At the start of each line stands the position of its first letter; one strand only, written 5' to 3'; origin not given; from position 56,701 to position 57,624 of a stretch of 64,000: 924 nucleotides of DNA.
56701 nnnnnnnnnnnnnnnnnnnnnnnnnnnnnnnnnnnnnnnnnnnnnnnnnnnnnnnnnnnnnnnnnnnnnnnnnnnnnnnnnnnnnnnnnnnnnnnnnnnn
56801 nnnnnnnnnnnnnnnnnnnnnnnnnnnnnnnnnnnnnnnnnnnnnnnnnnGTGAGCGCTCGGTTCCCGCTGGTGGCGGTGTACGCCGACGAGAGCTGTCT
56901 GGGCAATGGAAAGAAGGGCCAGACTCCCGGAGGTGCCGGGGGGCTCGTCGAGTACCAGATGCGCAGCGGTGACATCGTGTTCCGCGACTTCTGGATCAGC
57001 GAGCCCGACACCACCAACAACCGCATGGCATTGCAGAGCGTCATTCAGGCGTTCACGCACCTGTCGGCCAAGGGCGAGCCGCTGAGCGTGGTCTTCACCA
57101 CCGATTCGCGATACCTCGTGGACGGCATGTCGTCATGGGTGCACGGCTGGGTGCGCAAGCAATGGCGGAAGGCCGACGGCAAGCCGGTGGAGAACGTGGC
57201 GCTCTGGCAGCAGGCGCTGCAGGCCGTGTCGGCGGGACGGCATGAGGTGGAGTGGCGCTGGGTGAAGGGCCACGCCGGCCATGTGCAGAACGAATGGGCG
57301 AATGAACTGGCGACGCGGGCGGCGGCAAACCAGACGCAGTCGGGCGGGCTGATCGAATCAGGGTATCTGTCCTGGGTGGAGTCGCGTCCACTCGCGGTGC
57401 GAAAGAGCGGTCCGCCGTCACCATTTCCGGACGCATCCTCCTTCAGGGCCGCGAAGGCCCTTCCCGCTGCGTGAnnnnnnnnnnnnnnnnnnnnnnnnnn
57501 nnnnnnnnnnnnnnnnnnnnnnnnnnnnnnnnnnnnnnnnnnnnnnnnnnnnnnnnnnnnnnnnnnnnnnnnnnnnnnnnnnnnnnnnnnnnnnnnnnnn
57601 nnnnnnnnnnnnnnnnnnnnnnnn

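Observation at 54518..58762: Six-gene translationally coupled operon: GHMP kinase, M20 peptidase, 69-aa ORF, RNase HI, 351-aa hypothetical, double zinc ribbon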

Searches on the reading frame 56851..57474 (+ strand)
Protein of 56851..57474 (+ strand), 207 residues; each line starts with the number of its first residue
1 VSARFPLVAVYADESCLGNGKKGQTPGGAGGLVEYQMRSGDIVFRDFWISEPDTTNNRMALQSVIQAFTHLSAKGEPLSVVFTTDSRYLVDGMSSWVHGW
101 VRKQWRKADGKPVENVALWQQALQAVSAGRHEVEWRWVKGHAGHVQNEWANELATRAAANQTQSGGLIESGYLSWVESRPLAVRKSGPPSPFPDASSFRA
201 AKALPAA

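Call 4: search_protein_families(library=pfam, proteins=[window:56851-57474:+], max_evalue=0.1)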
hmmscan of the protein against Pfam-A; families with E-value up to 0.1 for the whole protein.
window:56851-57474:+ (207 aa): 2 families
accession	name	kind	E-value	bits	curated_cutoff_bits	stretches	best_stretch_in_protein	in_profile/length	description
PF00075.30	RNase_H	-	8.6e-32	110.7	25.8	1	8-158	4-140/141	RNase H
PF18697.7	MLVIN_C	-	0.039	14.1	29.2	0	77-99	26-48/56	Murine leukemia virus (MLV) integrase (IN) C-terminal domain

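Call 5: search_protein_families(library=ncbifam, proteins=[window:56851-57474:+], max_evalue=0.1)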
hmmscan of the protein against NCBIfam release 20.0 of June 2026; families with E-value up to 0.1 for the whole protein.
window:56851-57474:+ (207 aa): 3 families
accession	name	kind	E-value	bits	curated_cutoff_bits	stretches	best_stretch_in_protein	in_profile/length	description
NF001236.0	PRK00203.1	equivalog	6.3e-42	142.7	160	1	8-163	5-146/151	ribonuclease HI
NF006433.0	PRK08719.1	subfamily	3.7e-18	65.8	170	1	18-159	14-146/147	ribonuclease H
NF005116.0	PRK06548.1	equivalog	3.7e-16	59.5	280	1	55-163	41-145/161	ribonuclease H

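Call 19: search_protein_families(library=padloc, proteins=[window:56851-57474:+], max_evalue=0.1)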
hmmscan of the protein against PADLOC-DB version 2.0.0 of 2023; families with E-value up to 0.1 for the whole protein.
window:56851-57474:+ (207 aa): 0 families

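Call 27: search_solved_structures(query=window:56851-57474:+, max_evalue=0.00001, show_alignments=4)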
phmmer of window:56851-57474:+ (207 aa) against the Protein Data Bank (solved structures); distinct sequences matched with E-value up to 0.00001: 47.
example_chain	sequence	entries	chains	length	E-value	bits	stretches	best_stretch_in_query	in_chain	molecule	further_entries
4ibn_A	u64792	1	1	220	6.7e-77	261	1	5-206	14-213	Ribonuclease H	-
2yv0_X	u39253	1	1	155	3.5e-36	128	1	8-163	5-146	Ribonuclease HI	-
1rbr_A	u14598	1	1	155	1.8e-35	125.7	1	8-163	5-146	RIBONUCLEASE H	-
1rbt_A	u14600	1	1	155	2.4e-35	125.2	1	8-163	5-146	RIBONUCLEASE H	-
1wsg_A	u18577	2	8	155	3.5e-35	124.7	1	8-163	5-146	Ribonuclease HI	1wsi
1kvc_A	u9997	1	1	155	6.2e-35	123.9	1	8-163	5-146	RIBONUCLEASE H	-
2z1i_A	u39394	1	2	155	1e-34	123.2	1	8-163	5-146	Ribonuclease HI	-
3aa4_A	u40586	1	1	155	1e-34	123.2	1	8-163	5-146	Ribonuclease HI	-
1lav_A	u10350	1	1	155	1.1e-34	123.1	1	8-163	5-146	RIBONUCLEASE H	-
3aa2_A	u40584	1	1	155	1.4e-34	122.8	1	8-163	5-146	Ribonuclease HI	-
1rbu_A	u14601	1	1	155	1.6e-34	122.5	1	8-163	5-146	RIBONUCLEASE H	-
1rbv_A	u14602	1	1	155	1.7e-34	122.5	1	8-163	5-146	RIBONUCLEASE H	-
1wse_A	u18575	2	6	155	1.7e-34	122.5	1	8-163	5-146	Ribonuclease HI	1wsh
1law_A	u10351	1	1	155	2.1e-34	122.2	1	8-163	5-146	RIBONUCLEASE H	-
1rbs_A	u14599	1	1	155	2.3e-34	122.1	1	8-163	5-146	RIBONUCLEASE H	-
2qk9_A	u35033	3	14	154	1.7e-12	50.6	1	7-161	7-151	Ribonuclease H1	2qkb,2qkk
8swb_A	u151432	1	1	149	2.5e-12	50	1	8-160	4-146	Ribonuclease H1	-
6vrd_A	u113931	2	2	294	1.2e-11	47.9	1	7-161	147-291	Ribonuclease H1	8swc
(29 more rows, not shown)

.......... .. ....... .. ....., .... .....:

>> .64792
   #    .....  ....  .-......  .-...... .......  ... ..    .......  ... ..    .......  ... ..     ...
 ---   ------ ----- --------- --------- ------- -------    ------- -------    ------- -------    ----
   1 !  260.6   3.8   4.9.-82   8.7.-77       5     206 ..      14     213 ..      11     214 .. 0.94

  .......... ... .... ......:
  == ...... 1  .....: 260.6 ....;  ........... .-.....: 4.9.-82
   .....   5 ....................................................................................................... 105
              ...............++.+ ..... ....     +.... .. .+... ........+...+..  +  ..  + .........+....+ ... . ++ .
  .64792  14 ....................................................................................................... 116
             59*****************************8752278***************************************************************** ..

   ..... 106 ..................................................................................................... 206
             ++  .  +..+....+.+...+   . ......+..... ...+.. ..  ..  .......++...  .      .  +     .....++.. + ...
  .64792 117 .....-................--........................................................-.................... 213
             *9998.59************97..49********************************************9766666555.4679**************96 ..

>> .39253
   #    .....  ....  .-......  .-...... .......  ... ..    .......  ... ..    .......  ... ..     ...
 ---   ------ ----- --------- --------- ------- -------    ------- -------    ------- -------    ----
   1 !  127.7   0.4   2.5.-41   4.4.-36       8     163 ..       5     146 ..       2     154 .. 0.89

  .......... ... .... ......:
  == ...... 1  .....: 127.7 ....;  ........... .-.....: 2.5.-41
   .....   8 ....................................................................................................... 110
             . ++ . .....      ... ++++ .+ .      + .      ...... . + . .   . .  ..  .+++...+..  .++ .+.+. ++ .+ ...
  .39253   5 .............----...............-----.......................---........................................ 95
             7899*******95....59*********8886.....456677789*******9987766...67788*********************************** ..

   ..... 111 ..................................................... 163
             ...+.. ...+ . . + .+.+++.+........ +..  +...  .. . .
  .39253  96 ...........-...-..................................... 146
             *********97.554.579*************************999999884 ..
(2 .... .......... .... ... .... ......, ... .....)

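Call 29: find_homologous_proteins(query=window:56851-57474:+, max_evalue=1e-10)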
Query window:56851-57474:+ (207 aa): 6049 proteins with E <= 1e-10 among 6211 candidates; the best 120 are listed.
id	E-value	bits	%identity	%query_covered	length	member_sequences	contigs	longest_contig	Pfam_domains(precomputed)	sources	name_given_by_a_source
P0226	8.0e-124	429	89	100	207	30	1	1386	PF00075.31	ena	-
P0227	7.8e-123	426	89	100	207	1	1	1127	PF00075.31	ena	-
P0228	2.3e-122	424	88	100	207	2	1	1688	PF00075.31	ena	-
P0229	4.2e-122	423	88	100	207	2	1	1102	PF00075.31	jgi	-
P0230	6.4e-122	423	88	100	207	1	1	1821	PF00075.31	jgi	-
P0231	4.6e-121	420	88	100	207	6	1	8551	PF00075.31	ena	-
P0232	4.8e-121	420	87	100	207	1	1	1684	PF00075.31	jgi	-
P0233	2.8e-118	411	90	97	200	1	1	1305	PF00075.31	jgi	-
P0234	1.0e-117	409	86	100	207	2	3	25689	PF00075.31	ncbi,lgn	-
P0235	7.4e-117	406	86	100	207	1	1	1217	PF00075.31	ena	-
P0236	4.3e-116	404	85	90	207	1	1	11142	PF00075.31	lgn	-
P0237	8.5e-116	403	84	100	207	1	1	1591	PF00075.31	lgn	-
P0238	1.7e-115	402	84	100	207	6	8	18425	PF00075.31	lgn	-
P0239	4.4e-115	401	84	100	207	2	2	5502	PF00075.31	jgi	-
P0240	9.0e-115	400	83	100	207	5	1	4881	PF00075.31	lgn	-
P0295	1.8e-84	301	65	95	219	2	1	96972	PF00075.31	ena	-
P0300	7.7e-83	295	65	100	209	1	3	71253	PF00075.31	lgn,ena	-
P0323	2.9e-78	280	61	93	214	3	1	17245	PF00075.31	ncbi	ncbi:MAG TPA: ribonuclease H [Gemmatimonadaceae bacterium]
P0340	2.5e-76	274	60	99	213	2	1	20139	PF00075.31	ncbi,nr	ncbi:MAG: ribonuclease HI [Gemmatimonadaceae bacterium]|nr:ribonuclease HI [Gemmatimonadaceae bacter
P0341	3.3e-76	274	62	97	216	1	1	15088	PF00075.31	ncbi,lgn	ncbi:MAG TPA: ribonuclease H [Gemmatimonadales bacterium]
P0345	4.7e-76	273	61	97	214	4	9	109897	PF00075.31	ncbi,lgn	-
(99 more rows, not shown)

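Call 30: find_encoding_contigs(protein=P0295, flank=7000, max_places=1)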
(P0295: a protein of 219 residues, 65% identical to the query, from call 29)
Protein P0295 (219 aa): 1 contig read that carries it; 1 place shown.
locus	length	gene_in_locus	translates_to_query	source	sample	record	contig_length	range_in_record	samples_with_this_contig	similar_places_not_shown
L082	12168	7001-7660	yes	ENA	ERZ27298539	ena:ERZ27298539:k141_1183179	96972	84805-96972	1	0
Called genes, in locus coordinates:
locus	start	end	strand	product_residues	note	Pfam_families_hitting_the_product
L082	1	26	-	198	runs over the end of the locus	PF04542:Sigma70_r2, PF08281:Sigma70_r4_2, PF04545:Sigma70_r4 (weak)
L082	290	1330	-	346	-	PF02515:CoA_transf_3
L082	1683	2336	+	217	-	-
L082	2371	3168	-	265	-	PF02358:Trehalose_PPase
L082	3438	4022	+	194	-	PF13474:SnoaL_3, PF14534:DUF4440 (weak)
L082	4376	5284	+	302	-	PF00288:GHMP_kinases_N, PF08544:GHMP_kinases_C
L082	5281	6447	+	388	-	PF04389:Peptidase_M28 (weak), PF01546:Peptidase_M20, PF07687:M20_dimer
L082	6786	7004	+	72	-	-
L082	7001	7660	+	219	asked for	PF00075:RNase_H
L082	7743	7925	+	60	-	-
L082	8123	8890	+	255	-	PF12773:DZR, PF13240:Zn_Ribbon_1 (faint)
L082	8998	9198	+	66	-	PF04024:PspC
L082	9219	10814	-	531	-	PF02838:Glyco_hydro_20b, PF00728:Glyco_hydro_20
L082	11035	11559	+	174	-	-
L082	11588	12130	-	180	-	PF00583:Acetyltransf_1 (weak), PF13508:Acetyltransf_7 (weak), PF13673:Acetyltransf_10 (weak)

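Call 31: find_encoding_contigs(protein=P0345, flank=7000, max_places=1)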
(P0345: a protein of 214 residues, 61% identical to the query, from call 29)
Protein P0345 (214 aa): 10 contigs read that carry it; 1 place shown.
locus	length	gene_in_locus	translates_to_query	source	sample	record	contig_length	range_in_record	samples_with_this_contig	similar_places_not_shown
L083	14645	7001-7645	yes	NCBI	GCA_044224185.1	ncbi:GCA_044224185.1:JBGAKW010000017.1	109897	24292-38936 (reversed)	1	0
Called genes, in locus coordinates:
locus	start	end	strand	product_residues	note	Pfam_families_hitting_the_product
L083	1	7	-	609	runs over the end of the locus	PF07730:HisKA_3, PF02518:HATPase_c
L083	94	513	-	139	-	-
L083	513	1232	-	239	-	PF04542:Sigma70_r2, PF08281:Sigma70_r4_2, PF04545:Sigma70_r4 (weak)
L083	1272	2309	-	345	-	PF14684:Tricorn_C1 (weak), PF03572:Peptidase_S41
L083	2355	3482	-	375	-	PF02515:CoA_transf_3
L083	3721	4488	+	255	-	-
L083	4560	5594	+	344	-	PF00288:GHMP_kinases_N, PF08544:GHMP_kinases_C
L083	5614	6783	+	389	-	PF01546:Peptidase_M20, PF07687:M20_dimer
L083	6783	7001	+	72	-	-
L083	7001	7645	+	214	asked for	PF00075:RNase_H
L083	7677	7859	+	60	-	-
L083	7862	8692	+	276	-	PF12773:DZR, PF13240:Zn_Ribbon_1 (faint)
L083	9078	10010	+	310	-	-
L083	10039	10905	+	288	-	-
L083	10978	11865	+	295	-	PF02737:3HCDH_N, PF00725:3HCDH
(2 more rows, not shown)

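Call 32: find_encoding_contigs(protein=P0300, flank=7000, max_places=1)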
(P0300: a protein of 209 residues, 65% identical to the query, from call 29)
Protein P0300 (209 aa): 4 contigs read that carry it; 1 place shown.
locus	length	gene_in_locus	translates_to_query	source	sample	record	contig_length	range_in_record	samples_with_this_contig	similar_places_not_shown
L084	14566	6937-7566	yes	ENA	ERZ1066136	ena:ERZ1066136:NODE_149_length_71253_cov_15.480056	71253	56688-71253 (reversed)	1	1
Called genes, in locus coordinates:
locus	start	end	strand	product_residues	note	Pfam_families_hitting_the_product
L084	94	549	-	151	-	PF01844:HNH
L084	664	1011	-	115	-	PF02482:Ribosomal_S30AE (weak)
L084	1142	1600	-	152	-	-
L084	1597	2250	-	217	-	PF04542:Sigma70_r2, PF08281:Sigma70_r4_2, PF04545:Sigma70_r4 (weak)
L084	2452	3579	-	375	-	PF02515:CoA_transf_3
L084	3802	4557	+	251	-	-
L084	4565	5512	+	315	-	PF00288:GHMP_kinases_N, PF08544:GHMP_kinases_C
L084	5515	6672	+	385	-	PF04389:Peptidase_M28 (faint), PF01546:Peptidase_M20, PF07687:M20_dimer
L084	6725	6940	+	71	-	-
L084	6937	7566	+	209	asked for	PF00075:RNase_H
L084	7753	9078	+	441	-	-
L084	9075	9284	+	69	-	PF12773:DZR, PF13240:Zn_Ribbon_1 (faint)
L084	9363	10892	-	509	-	-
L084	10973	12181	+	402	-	PF00108:Thiolase_N, PF02803:Thiolase_C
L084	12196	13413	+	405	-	-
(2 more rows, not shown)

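Call 45: find_encoding_contigs(protein=P0341, flank=7000, max_places=1)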
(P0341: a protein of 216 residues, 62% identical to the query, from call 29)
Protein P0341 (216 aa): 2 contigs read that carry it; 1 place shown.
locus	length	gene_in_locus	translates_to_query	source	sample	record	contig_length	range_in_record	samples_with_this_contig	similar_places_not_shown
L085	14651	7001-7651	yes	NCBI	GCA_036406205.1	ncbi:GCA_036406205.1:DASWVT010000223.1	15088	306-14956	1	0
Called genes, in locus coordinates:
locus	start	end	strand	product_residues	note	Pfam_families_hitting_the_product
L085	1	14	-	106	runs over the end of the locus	?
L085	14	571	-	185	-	PF04542:Sigma70_r2, PF08281:Sigma70_r4_2, PF04545:Sigma70_r4 (weak)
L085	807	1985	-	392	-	PF02515:CoA_transf_3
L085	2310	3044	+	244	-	-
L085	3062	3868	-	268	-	PF02358:Trehalose_PPase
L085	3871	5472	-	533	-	PF00982:Glyco_transf_20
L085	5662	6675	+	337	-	PF00288:GHMP_kinases_N, PF08544:GHMP_kinases_C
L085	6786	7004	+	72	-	-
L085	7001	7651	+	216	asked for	PF00075:RNase_H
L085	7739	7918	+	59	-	-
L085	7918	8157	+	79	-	PF13240:Zn_Ribbon_1 (faint), PF12773:DZR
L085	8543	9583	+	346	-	-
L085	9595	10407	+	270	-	-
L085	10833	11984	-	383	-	PF00494:SQS_PSY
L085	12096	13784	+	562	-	PF01565:FAD_binding_4, PF02913:FAD-oxidase_C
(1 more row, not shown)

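Call 46: find_encoding_contigs(protein=P0340, flank=7000, max_places=1)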
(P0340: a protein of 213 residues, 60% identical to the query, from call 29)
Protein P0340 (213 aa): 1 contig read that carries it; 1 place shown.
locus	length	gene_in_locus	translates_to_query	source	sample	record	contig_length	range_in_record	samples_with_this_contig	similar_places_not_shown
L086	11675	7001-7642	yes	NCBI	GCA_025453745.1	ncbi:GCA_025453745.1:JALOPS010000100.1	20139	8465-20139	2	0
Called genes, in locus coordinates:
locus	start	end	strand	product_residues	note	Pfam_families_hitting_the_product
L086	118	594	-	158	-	-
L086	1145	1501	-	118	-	-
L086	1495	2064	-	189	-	PF04542:Sigma70_r2, PF08281:Sigma70_r4_2, PF04545:Sigma70_r4 (weak)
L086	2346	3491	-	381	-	PF02515:CoA_transf_3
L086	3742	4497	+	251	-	-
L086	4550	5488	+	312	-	PF00288:GHMP_kinases_N, PF08544:GHMP_kinases_C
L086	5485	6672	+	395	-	PF01546:Peptidase_M20, PF07687:M20_dimer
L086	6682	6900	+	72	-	-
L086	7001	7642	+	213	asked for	PF00075:RNase_H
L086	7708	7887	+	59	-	-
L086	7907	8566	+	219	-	PF12773:DZR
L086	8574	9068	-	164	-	PF00355:Rieske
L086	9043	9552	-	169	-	PF00355:Rieske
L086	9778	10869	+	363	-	-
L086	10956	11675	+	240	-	?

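Call 47: find_encoding_contigs(protein=P0323, flank=7000, max_places=1)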
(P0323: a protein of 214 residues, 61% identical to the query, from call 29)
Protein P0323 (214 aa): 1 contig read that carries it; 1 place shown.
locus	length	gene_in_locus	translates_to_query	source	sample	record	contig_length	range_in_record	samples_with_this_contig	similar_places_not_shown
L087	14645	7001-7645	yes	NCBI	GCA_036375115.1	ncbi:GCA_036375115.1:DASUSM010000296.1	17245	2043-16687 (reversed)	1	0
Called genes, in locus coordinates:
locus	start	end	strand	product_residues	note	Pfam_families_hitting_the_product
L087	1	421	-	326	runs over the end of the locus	PF02515:CoA_transf_3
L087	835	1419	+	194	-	-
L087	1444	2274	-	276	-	PF02358:Trehalose_PPase, PF08282:Hydrolase_3 (faint)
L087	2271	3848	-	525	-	PF00982:Glyco_transf_20, PF13692:Glyco_trans_1_4 (weak)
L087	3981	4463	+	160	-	PF13474:SnoaL_3 (weak)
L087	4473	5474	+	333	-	PF00288:GHMP_kinases_N, PF08544:GHMP_kinases_C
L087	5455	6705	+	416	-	PF04389:Peptidase_M28 (weak), PF01546:Peptidase_M20, PF07687:M20_dimer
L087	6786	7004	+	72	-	-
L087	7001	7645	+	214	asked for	PF00075:RNase_H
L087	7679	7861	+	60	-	-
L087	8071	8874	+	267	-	PF12773:DZR, PF13240:Zn_Ribbon_1 (faint)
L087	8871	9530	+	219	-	PF13442:Cytochrome_CBB3 (weak)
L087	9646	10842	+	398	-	PF00108:Thiolase_N, PF00109:ketoacyl-synt (faint), PF02803:Thiolase_C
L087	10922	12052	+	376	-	-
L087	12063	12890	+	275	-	-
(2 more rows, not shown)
